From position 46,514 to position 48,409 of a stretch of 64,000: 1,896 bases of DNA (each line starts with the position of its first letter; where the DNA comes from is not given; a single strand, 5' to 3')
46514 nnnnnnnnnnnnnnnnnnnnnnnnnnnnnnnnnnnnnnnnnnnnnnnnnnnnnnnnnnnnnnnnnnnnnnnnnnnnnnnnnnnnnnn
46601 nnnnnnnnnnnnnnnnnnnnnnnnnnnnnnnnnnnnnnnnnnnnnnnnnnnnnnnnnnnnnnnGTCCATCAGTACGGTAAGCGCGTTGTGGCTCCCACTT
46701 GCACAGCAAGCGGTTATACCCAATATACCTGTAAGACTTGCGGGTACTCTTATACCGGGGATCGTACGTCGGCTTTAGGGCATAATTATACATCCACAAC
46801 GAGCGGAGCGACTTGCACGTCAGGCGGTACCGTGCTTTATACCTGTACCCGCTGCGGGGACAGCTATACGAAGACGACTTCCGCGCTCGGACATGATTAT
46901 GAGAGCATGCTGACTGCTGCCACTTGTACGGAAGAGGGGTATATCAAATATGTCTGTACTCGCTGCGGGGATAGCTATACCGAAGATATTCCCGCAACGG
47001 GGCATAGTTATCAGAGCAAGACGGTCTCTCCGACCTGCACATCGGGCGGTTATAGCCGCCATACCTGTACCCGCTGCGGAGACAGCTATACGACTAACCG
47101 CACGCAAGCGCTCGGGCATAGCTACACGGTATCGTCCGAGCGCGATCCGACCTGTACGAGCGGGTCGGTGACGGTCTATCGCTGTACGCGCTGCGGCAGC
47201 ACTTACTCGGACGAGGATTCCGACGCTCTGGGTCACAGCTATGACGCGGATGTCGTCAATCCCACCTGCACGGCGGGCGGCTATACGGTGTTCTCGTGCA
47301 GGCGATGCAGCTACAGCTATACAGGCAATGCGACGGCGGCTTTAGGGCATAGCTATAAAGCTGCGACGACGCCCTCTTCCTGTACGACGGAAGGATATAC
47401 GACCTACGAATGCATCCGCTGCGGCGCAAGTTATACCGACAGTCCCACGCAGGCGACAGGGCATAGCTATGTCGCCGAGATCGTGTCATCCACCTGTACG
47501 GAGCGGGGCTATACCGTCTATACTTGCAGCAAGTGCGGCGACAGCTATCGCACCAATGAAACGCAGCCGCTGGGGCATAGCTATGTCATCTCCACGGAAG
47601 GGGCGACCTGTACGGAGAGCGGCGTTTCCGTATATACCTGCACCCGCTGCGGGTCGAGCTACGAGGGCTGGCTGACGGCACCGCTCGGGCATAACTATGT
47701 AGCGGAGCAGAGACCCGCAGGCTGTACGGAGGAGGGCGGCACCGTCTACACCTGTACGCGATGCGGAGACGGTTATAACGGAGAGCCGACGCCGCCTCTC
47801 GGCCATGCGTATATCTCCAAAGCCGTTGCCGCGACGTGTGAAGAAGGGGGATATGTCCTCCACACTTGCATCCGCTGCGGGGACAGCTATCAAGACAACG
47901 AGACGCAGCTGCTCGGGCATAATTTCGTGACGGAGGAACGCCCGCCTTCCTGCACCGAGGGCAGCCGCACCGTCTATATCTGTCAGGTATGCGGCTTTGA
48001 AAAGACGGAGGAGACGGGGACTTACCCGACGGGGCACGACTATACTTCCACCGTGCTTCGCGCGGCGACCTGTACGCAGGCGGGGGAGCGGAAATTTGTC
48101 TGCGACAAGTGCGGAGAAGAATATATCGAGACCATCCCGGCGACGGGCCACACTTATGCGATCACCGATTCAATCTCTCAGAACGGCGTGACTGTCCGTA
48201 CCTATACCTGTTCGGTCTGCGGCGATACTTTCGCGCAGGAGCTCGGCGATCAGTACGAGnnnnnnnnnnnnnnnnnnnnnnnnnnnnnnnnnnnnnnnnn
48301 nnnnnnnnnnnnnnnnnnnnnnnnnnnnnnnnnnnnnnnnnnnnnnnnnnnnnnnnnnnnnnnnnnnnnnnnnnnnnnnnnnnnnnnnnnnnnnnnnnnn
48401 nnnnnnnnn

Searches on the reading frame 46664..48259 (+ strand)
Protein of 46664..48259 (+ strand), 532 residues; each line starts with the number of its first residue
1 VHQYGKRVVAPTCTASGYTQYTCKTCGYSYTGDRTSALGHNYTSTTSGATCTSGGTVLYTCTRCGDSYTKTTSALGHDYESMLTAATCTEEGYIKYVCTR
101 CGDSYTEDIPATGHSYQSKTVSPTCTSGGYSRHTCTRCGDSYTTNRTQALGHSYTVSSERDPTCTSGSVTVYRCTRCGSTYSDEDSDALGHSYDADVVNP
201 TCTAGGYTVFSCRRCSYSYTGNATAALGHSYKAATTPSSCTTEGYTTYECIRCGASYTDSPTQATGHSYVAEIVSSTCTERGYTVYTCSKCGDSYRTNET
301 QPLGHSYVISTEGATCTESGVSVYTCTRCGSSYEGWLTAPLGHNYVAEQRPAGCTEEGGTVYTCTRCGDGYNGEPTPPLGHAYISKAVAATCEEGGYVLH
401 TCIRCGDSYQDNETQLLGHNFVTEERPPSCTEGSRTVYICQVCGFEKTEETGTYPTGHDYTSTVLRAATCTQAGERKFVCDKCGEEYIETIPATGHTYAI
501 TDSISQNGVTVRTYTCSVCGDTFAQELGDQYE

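Call 60: search_dna_similar(query=window:46664-48259:+, collection=plasmids, mode=protein, max_rows=25)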
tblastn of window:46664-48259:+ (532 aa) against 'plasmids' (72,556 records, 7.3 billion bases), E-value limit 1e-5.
Records with a match: 2; places in all: 6; records where one place covers at least 80% of the query: 2.
Best place of each record, by identity: <60% 2.
By first word of the organism name: Monoglobus 1; Butyrivibrio 1.
By predicted mobility (MOB-suite, as given by PLSDB): non-mobilizable 2.
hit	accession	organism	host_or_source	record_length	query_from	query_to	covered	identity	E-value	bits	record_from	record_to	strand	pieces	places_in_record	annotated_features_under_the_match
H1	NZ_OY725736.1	Monoglobus pectinilyticus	-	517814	1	530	100%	33.8%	9e-84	388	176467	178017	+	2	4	hypothetical protein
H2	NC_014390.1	Butyrivibrio proteoclasticus B316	-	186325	2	496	83%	37.7%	4e-12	286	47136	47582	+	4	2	hypothetical protein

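Call 61: search_dna_similar(query=window:46664-48259:+, collection=phages, mode=protein, max_rows=25)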
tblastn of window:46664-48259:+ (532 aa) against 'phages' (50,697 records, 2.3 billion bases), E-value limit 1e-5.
Records with a match: 4; places in all: 7; records where one place covers at least 80% of the query: 0.
Best place of each record, by identity: <60% 4.
By first word of the organism name: Bacteriophage 4.
By host as written in the record: - 4.
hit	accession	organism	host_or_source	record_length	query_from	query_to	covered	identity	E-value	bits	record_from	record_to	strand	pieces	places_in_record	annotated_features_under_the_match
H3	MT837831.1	Bacteriophage sp.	human fecal samples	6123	32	407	64%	40.4%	2e-12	218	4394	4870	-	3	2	record has no annotation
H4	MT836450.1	Bacteriophage sp.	human fecal samples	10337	10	407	71%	33.6%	1e-6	168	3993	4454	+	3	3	record has no annotation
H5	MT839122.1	Bacteriophage sp.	human fecal samples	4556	84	368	54%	28.6%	1e-7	61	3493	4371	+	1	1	record has no annotation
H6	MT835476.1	Bacteriophage sp.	human fecal samples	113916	387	531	27%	31.0%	9e-6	55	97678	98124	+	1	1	record has no annotation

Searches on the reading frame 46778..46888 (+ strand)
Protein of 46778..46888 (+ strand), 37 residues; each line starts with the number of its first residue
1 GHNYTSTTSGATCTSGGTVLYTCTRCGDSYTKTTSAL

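Call 18: search_solved_structures(query=A1, max_evalue=10, show_alignments=3)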
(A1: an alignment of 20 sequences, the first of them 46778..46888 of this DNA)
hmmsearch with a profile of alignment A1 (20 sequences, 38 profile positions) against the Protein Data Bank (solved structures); distinct sequences matched with E-value up to 10: 152 (the best 60 are shown).
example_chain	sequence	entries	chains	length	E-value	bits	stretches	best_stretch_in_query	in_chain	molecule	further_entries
2i13_A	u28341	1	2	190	2e-10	43.3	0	14-32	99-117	Aart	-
5v3g_D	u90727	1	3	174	7.7e-06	28.7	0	14-32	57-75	PR domain zinc finger protein 9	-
1spw_A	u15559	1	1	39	5.2e-05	26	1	21-31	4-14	Rubredoxin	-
1rb9_A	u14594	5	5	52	5.9e-05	25.9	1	20-32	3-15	RUBREDOXIN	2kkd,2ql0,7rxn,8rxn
5egb_A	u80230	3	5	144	5.9e-05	25.9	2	14-32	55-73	Histone-lysine N-methyltransferase PRDM9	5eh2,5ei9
7mc1_A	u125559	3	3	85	6.3e-05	25.8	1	21-32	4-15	Isoform 2 of Zinc finger and BTB domain-containing protein 17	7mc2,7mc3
7txc_E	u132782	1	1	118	8.8e-05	25.3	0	15-33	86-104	Hypermethylated in cancer 2 protein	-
1e8j_A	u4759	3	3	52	0.00014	24.7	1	21-31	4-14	RUBREDOXIN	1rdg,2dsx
1mey_C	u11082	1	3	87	0.00031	23.5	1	14-32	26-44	CONSENSUS ZINC FINGER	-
5yj3_C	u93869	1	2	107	0.0004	23.2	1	15-32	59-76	Telomere zinc finger-associated protein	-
1x6h_A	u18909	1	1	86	0.00055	22.8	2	21-35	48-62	Transcriptional repressor CTCF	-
8jq0_A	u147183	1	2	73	0.00059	22.7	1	15-32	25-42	HKR3 protein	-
6nw1_A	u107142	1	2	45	0.00069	22.4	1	20-31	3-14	Rubredoxin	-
1rdv_A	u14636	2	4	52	0.00084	22.2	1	20-32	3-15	RUBREDOXIN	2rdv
5wjq_D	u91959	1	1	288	0.0013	21.6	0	15-30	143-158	Zinc finger protein 568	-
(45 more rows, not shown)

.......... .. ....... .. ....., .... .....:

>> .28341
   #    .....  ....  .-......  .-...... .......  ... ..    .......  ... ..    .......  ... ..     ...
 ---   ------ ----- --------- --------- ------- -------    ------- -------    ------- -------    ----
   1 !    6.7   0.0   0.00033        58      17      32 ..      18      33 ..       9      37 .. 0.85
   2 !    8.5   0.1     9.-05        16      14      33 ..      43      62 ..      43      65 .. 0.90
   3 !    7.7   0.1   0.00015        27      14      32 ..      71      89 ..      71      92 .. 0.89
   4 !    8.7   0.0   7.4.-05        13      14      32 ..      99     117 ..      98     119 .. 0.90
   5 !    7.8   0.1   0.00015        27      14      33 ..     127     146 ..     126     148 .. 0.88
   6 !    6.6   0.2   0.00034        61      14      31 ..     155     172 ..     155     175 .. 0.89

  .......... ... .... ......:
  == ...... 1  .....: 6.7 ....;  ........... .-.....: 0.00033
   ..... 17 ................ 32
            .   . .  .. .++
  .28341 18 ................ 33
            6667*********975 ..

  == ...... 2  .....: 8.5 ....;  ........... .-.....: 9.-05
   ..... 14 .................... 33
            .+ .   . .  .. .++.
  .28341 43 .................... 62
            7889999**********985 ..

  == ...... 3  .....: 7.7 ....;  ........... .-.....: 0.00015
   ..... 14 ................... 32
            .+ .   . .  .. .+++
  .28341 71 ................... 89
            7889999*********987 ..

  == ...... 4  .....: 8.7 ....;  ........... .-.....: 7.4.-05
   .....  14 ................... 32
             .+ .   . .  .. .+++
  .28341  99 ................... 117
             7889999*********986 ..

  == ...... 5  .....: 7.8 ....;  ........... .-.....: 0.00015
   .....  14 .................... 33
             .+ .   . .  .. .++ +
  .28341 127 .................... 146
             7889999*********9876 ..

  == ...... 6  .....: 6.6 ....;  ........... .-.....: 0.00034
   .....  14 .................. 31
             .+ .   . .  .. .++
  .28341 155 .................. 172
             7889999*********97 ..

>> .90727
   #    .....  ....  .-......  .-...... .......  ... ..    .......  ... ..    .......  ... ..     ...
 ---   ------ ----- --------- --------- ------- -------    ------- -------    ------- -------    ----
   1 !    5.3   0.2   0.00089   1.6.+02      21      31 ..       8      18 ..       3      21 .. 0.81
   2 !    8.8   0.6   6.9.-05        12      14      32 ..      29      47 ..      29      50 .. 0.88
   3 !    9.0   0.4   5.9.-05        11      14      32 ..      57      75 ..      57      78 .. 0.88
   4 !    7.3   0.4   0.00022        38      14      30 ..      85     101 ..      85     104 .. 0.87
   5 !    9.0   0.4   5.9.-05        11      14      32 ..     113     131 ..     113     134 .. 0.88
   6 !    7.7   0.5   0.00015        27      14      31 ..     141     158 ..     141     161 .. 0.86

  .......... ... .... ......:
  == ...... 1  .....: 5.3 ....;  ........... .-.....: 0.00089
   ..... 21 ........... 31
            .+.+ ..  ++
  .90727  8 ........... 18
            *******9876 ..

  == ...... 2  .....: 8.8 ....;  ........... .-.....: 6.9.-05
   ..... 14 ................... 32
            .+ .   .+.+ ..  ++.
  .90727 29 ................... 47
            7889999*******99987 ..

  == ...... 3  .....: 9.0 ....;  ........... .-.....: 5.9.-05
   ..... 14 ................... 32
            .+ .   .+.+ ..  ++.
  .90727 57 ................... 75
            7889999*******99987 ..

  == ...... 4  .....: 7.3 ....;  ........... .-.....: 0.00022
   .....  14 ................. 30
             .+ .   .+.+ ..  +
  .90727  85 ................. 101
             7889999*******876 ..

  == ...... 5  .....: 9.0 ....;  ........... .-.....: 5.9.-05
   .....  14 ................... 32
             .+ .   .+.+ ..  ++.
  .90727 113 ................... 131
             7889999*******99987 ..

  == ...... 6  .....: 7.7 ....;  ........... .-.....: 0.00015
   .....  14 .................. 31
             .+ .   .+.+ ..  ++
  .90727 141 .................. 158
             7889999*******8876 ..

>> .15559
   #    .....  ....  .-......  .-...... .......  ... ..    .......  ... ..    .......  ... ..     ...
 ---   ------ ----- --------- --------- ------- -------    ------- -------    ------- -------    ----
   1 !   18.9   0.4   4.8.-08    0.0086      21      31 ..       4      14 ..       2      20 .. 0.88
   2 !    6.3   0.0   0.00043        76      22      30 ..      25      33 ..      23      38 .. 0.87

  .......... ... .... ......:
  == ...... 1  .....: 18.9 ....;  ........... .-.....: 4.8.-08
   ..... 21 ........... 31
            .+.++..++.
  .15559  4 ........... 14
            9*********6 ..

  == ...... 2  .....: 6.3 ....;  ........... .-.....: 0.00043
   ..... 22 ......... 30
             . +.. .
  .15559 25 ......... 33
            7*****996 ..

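Call 34: search_protein_representatives(alignment_id=A1)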
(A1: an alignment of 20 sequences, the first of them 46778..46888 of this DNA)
Query: 20 sequences, 38 profile positions. Proteins with E-value up to 0.001 (for the whole library): 39488; up to 1e-10: 19428; up to 1e-30: 5032. The best 150 are listed.
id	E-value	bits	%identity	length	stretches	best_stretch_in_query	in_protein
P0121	0.0e+00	1296.1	-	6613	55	1-38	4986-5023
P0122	0.0e+00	1170.1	-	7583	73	1-37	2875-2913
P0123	0.0e+00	1012.2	-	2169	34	1-37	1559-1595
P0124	0.0e+00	990.4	-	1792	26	1-38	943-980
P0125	7.5e-248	816.0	-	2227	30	1-38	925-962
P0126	1.2e-235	777.0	-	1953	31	1-37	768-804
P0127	7.4e-229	755.2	-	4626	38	1-37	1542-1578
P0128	1.3e-225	744.8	-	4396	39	1-38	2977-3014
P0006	6.8e-217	716.9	-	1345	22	1-34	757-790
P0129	5.2e-210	694.9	-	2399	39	1-37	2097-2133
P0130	9.4e-209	690.9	-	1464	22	1-38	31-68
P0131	2.2e-207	686.5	-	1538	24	1-38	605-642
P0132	3.1e-205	679.6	-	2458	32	1-36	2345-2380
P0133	8.6e-200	662.2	-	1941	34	1-38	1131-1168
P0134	4.9e-199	659.8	-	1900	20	1-37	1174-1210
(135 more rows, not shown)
